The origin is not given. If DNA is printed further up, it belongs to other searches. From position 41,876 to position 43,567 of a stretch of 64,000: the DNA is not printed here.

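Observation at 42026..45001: Non-pyrrolysine MtmB-family methyltransferase with its own corrinoid protein, heading a bacterial catabolic island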

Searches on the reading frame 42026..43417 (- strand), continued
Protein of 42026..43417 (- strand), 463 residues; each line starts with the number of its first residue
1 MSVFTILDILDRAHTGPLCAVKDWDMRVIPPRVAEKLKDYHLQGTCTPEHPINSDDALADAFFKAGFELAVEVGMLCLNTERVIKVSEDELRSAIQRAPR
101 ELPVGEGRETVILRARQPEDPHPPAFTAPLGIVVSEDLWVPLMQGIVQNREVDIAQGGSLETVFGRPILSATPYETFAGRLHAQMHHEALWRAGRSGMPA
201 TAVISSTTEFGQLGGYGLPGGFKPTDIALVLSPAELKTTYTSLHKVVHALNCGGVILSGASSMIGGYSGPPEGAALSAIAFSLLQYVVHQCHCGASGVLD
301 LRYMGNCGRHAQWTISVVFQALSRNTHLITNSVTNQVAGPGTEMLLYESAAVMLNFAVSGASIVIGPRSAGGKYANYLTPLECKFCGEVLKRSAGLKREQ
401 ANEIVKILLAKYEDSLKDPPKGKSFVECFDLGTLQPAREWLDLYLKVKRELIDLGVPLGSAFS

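Call 24: find_encoding_contigs(protein=P0035, flank=10000, max_places=1)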
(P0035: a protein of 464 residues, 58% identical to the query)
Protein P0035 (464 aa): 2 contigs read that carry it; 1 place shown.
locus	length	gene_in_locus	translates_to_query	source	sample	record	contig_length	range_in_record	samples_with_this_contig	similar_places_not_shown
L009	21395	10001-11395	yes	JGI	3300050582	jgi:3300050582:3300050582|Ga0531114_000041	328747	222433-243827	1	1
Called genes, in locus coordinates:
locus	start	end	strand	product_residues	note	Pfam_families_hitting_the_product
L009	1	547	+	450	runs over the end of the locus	PF00330:Aconitase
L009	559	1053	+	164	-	PF00694:Aconitase_C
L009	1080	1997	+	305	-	PF13714:PEP_mutase, PF00463:ICL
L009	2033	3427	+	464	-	PF07969:Amidohydro_3 (faint), PF01979:Amidohydro_1, PF12890:DHOase (weak)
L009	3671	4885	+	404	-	PF01180:DHO_dh, PF01207:Dus (weak), PF12797:Fer4_2 (faint), PF12837:Fer4_6 (faint), PF13237:Fer4_10 (weak), PF14697:Fer4_21, PF12838:Fer4_7, PF00037:Fer4 (weak)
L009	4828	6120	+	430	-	PF14691:Fer4_20, PF13738:Pyr_redox_3 (weak), PF00890:FAD_binding_2 (weak), PF01266:DAO (weak), PF03486:HI0933_like (weak), PF07992:Pyr_redox_2, PF12831:FAD_oxidored (weak), PF13450:NAD_binding_8, +2 more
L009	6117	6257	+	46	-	-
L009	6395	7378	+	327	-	PF02729:OTCace_N, PF00185:OTCace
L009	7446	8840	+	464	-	PF03972:MmgE_PrpD_N, PF19305:MmgE_PrpD_C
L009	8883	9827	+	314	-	PF00696:AA_kinase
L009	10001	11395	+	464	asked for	PF05369:MtmB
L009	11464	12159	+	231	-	PF02607:B12-binding_2, PF02310:B12-binding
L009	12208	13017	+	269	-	PF00378:ECH_1, PF16113:ECH_2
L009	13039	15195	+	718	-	PF02629:CoA_binding, PF13380:CoA_binding_2, PF13607:Succ_CoA_lig, PF19045:Ligase_CoA_2 (weak), PF13549:ATP-grasp_5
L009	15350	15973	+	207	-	PF00005:ABC_tran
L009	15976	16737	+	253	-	PF00528:BPD_transp_1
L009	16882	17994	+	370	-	PF09084:NMT1, PF12974:Phosphonate-bd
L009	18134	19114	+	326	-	PF00389:2-Hacid_dh, PF02826:2-Hacid_dh_C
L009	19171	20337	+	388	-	PF01855:POR_N, PF17147:PFOR_II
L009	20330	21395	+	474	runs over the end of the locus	PF02775:TPP_enzyme_C, PF01558:POR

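Call 25: find_encoding_contigs(protein=P0013, flank=10000, max_places=1)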
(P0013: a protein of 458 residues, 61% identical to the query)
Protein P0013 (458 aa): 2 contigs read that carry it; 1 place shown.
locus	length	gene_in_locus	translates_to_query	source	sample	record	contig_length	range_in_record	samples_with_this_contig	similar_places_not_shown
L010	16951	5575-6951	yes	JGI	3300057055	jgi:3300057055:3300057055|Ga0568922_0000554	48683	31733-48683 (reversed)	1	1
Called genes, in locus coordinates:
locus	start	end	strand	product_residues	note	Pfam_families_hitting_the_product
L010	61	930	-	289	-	PF01314:AFOR_C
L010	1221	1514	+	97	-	-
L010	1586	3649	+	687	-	PF00724:Oxidored_FMN, PF00070:Pyr_redox (faint), PF01134:GIDA (faint), PF01266:DAO (faint), PF01946:Thi4 (weak), PF07992:Pyr_redox_2, PF12831:FAD_oxidored (weak), PF13450:NAD_binding_8, +1 more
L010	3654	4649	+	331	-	PF01012:ETF, PF00766:ETF_alpha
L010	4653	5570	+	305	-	PF01012:ETF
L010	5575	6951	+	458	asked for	PF05369:MtmB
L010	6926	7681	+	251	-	PF02607:B12-binding_2, PF02310:B12-binding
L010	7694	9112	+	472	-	PF01979:Amidohydro_1, PF07969:Amidohydro_3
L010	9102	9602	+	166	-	PF01047:MarR, PF12802:MarR_2, PF13463:HTH_27 (weak)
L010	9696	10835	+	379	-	PF02608:Bmp, PF13407:Peripla_BP_4 (weak)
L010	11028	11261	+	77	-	-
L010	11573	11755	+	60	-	-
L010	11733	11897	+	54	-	-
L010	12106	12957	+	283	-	PF00941:FAD_binding_5, PF03450:CO_deh_flav_C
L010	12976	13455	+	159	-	PF00111:Fer2 (weak), PF01799:Fer2_2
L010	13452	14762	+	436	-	PF01315:Ald_Xan_dh_C, PF02738:MoCoBD_1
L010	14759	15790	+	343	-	PF20256:MoCoBD_2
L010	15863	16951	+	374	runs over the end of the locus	PF02274:ADI (faint)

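Call 26: find_encoding_contigs(protein=P0090, flank=10000, max_places=1)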
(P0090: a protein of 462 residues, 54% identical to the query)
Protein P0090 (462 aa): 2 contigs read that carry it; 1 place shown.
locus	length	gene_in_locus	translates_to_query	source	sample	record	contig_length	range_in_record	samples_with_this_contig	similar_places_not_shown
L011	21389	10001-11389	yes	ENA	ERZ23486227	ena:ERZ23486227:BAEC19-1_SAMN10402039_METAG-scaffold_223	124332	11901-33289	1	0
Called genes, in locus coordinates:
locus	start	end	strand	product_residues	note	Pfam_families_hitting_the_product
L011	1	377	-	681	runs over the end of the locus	PF04879:Molybdop_Fe4S4, PF00384:Molybdopterin, PF01568:Molydop_binding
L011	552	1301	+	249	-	PF00106:adh_short, PF08659:KR, PF13561:adh_short_C2, PF23441:SDR (weak)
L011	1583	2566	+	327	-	PF01073:3Beta_HSD, PF01370:Epimerase, PF02719:Polysacc_synt_2, PF04321:RmlD_sub_bind (weak), PF07993:NAD_binding_4, PF16363:GDP_Man_Dehyd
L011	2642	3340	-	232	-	PF00857:Isochorismatase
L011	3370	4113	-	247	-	PF14512:TM1586_NiRdase (faint), PF00881:Nitroreductase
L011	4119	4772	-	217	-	PF02607:B12-binding_2, PF02310:B12-binding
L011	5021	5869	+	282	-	PF00809:Pterin_bind, PF03599:CdhD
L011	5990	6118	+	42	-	-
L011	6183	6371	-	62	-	-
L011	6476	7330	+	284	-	PF03480:DctP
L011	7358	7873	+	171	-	PF04290:DctQ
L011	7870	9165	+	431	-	PF06808:DctM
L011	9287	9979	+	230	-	PF02607:B12-binding_2, PF02310:B12-binding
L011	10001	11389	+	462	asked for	PF05369:MtmB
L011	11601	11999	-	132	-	PF00589:Phage_integrase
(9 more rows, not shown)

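Call 30: find_related_loci(query=A1, collection=genome_contigs, flank=10000)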
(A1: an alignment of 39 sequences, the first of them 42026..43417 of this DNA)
Query A1 (463 aa) in genome_contigs; peptide patterns used: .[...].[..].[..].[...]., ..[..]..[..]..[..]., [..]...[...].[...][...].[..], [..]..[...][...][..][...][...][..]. (x = any residue, [..] = any of these).
346 stretches matched a pattern; 215 encode a relative of the query (tblastn E <= 1e-3); the best 80 are kept; 80 distinct loci.
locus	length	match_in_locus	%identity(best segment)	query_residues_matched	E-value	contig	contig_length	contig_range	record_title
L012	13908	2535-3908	64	1-458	0e+0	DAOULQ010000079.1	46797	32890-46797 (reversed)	MAG TPA_asm: Anaerolineae bacterium isolate W31_47 k127_713280, whole genome shotgun sequence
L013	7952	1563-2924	60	6-459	0e+0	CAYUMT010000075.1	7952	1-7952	MAG TPA_asm: Candidatus Hadarchaeota archaeon isolate SRP323688_co1_140 genome assembly, contig: NODE_13155_length_7952_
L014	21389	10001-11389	59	2-458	0e+0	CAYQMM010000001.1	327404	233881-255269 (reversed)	MAG TPA_asm: uncultured Candidatus Bathyarchaeia archaeon isolate binchicken_co178_122 genome assembly, contig: NODE_38_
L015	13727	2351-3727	59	1-458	0e+0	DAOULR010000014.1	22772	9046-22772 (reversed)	MAG TPA_asm: Dehalococcoidales bacterium isolate W31_48 k127_165206, whole genome shotgun sequence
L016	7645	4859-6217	58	6-458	0e+0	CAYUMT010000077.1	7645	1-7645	MAG TPA_asm: Candidatus Hadarchaeota archaeon isolate SRP323688_co1_140 genome assembly, contig: NODE_13786_length_7645_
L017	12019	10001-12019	59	3-458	0e+0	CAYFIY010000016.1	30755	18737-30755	MAG TPA_asm: Candidatus Hadarchaeota archaeon isolate ERP003628_co1_45 genome assembly, contig: NODE_476_length_30755_co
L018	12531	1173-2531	58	6-458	0e+0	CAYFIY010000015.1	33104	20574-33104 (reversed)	MAG TPA_asm: Candidatus Hadarchaeota archaeon isolate ERP003628_co1_45 genome assembly, contig: NODE_394_length_33104_co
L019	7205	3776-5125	61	6-455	0e+0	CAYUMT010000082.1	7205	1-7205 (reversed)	MAG TPA_asm: Candidatus Hadarchaeota archaeon isolate SRP323688_co1_140 genome assembly, contig: NODE_14781_length_7205_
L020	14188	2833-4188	60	7-458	5e-180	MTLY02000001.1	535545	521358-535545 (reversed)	MAG: Candidatus Hecatella orcuttiae isolate JdFR-11 NRA7_48_14_length_535545_cov_231, whole genome shotgun sequence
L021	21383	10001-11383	57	1-460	2e-179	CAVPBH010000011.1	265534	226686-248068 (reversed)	MAG: uncultured Chloroflexia bacterium isolate MFD00032.bin.1.166 genome assembly, contig: contig_13929, whole genome sh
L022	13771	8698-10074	57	1-458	8e-179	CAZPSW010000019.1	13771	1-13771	MAG TPA_asm: uncultured Dehalococcoidales bacterium isolate SRP308112_co1_415 genome assembly, contig: NODE_7846_length_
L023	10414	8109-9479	57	2-458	2e-178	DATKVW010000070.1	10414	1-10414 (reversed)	MAG TPA_asm: Dehalococcoidales bacterium isolate SMAG_U14144 k141_2513306, whole genome shotgun sequence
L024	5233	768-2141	56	1-456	9e-180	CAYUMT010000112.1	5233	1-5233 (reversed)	MAG TPA_asm: Candidatus Hadarchaeota archaeon isolate SRP323688_co1_140 genome assembly, contig: NODE_21580_length_5233_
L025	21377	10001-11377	55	1-458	5e-174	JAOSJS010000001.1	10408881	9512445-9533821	MAG: Ardenticatenaceae bacterium isolate FR_9 contig_134_pilon, whole genome shotgun sequence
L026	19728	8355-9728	54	2-458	5e-173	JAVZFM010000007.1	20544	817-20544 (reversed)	MAG: Candidatus Bathyarchaeia archaeon isolate DRTY-6_201803_bins_58 DRTY-6_201803_bins_58_scaffold_7, whole genome shot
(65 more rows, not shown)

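Call 57: predict_structure(alignment_id=A1)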
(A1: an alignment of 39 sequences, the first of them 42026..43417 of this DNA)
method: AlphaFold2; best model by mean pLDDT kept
length: 463 residues; sequences in the alignment: 39
mean_pLDDT: 93.7   pTM: 0.94
mean pLDDT of the five models: 93.7, 93.6, 93.0, 92.7, 92.2
residues with pLDDT >= 90: 397; 70-90: 51; 50-70: 10; < 50: 5
segments of 3 or more residues with pLDDT < 50: none
pLDDT, mean of each block of 10 residues (from residue 1): 90 98 97 98 95 98 99 97 98 97 95 97 96 92 97 93 88 85 94 95 60 80 90 92 91 92 96 98 96 93 95 98 98 95 98 98 94 93 98 98 98 97 96 96 98 91 43
secondary structure, 60 per line:
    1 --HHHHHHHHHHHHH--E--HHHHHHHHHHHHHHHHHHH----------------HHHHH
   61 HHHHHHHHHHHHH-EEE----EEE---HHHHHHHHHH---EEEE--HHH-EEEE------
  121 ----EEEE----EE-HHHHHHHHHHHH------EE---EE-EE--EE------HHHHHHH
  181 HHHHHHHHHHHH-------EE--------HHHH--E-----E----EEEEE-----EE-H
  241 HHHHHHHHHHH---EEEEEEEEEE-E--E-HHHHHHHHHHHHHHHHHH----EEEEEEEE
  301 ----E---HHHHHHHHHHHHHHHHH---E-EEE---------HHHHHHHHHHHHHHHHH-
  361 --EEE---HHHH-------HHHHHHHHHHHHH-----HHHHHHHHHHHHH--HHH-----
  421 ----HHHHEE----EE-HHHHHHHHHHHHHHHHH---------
elements in order: H3-15 H21-39 H56-73 E75-77 E82-84 H88-97 E101-104 E111-114 E125-128 H136-147 H174-192 H210-213 E227-231 H240-251 E255-264 H271-288 E293-300 H309-325 E331-333 H343-359 E363-365 H369-372 H380-392 H398-410 H425-428 H438-454

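Call 61: fold_search(model_id=the predicted structure, library=pdb)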
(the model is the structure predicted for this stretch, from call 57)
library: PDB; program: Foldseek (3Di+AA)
matches with E <= 10: 760; with E <= 0.001: 16
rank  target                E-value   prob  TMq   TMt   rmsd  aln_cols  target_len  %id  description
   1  1nth                  6.3e-45  1.00  0.93  0.94   1.7       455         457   28  Crystal structure of the methanosarcina barkeri monomethylamine methyltransferase (MTMB) (released 2003-02-04)
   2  1l2q                  6.3e-45  1.00  0.93  0.94   1.7       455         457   28  Crystal Structure of the Methanosarcina barkeri Monomethylamine Methyltransferase (MtmB) (released 2002-06-05)
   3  1tv2                  1.3e-44  1.00  0.93  0.94   1.7       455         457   28  Crystal structure of the hydroxylamine MtmB complex (released 2004-10-19)
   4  7xcn_A                1.4e-09  1.00  0.50  0.48  14.8       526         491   12  Crystal structure of the MttB-MttC complex at 2.7 A resolution (released 2023-01-18)
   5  7xcl_A                3.7e-09  1.00  0.50  0.48  13.5       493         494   13  Crystal structure of trimethylamine methyltransferase MttB from Methanosarcina barkeri at 2.5 A resolution (released 2023-01-18)
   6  7xcl_C                7.2e-09  1.00  0.52  0.49  13.3       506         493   14  Crystal structure of trimethylamine methyltransferase MttB from Methanosarcina barkeri at 2.5 A resolution (released 2023-01-18)
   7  7xcm_C                1.4e-08  1.00  0.50  0.47  14.6       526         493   12  Crystal structure of sulfite MttB structure at 3.2 A resolution (released 2023-01-18)
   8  7xcm_A                3.2e-08  1.00  0.54  0.51  14.8       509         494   12  Crystal structure of sulfite MttB structure at 3.2 A resolution (released 2023-01-18)
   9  9yce_B                2.7e-07  1.00  0.49  0.48  14.4       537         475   10  Active site of MtgB, a glycine betaine methyltransferase from the MttB superfamily (released 2026-03-11)
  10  2qne_A                4.3e-07  1.00  0.48  0.47  15.8       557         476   11  Crystal structure of putative methyltransferase (ZP_00558420.1) from Desulfitobacterium hafniense Y51 at 2.30 A resolu (released 2007-08-14)
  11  9yce_A                5.7e-07  1.00  0.50  0.49  15.8       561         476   10  Active site of MtgB, a glycine betaine methyltransferase from the MttB superfamily (released 2026-03-11)
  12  2qne_B                6.0e-07  1.00  0.49  0.48  14.3       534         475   12  Crystal structure of putative methyltransferase (ZP_00558420.1) from Desulfitobacterium hafniense Y51 at 2.30 A resolu (released 2007-08-14)
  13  4yyc                  2.6e-06  1.00  0.52  0.50  13.4       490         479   12  Crystal structure of trimethylamine methyltransferase from Sinorhizobium meliloti in complex with unknown ligand (released 2015-04-08)
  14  3abo_A                5.3e-04  0.93  0.29  0.29  12.1       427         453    8  Crystal structure of ethanolamine ammonia-lyase from Escherichia coli complexed with CN-Cbl and ethanolamine (released 2010-06-02)
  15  4h3d_D                7.1e-04  1.00  0.32  0.51   8.4       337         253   10  1.95 Angstrom Crystal Structure of of Type I 3-Dehydroquinate Dehydratase (aroD) from Clostridium difficile with Coval (released 2012-09-26)
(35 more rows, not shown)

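Call 63: find_encoding_contigs(protein=P0001, flank=2000, max_places=3)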
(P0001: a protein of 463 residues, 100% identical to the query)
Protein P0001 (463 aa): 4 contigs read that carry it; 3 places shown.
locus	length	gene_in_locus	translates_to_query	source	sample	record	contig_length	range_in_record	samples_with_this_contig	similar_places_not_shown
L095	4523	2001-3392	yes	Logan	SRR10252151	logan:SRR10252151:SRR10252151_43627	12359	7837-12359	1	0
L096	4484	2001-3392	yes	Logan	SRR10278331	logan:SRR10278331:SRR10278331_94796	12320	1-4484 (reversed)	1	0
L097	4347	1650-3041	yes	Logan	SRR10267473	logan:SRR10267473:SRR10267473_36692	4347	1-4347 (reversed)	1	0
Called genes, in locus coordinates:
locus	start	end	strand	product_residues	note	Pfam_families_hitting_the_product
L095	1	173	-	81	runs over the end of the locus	PF00037:Fer4 (weak), PF12797:Fer4_2 (faint), PF12837:Fer4_6 (faint), PF13237:Fer4_10 (faint), PF14843:GF_recep_IV (weak), PF12838:Fer4_7, PF13187:Fer4_9 (weak)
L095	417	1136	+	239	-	PF04199:Cyclase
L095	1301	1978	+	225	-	PF02607:B12-binding_2, PF02310:B12-binding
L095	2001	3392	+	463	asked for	PF05369:MtmB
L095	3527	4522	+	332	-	?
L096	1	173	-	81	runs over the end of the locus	PF00037:Fer4 (weak), PF12797:Fer4_2 (faint), PF12837:Fer4_6 (faint), PF13237:Fer4_10 (faint), PF14843:GF_recep_IV (weak), PF12838:Fer4_7, PF13187:Fer4_9 (weak)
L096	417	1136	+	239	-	PF04199:Cyclase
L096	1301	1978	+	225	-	PF02607:B12-binding_2, PF02310:B12-binding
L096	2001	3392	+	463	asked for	PF05369:MtmB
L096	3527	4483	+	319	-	?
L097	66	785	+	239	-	PF04199:Cyclase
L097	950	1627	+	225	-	PF02607:B12-binding_2, PF02310:B12-binding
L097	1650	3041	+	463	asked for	PF05369:MtmB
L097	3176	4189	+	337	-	PF13379:NMT1_2, PF09084:NMT1, PF12974:Phosphonate-bd (weak)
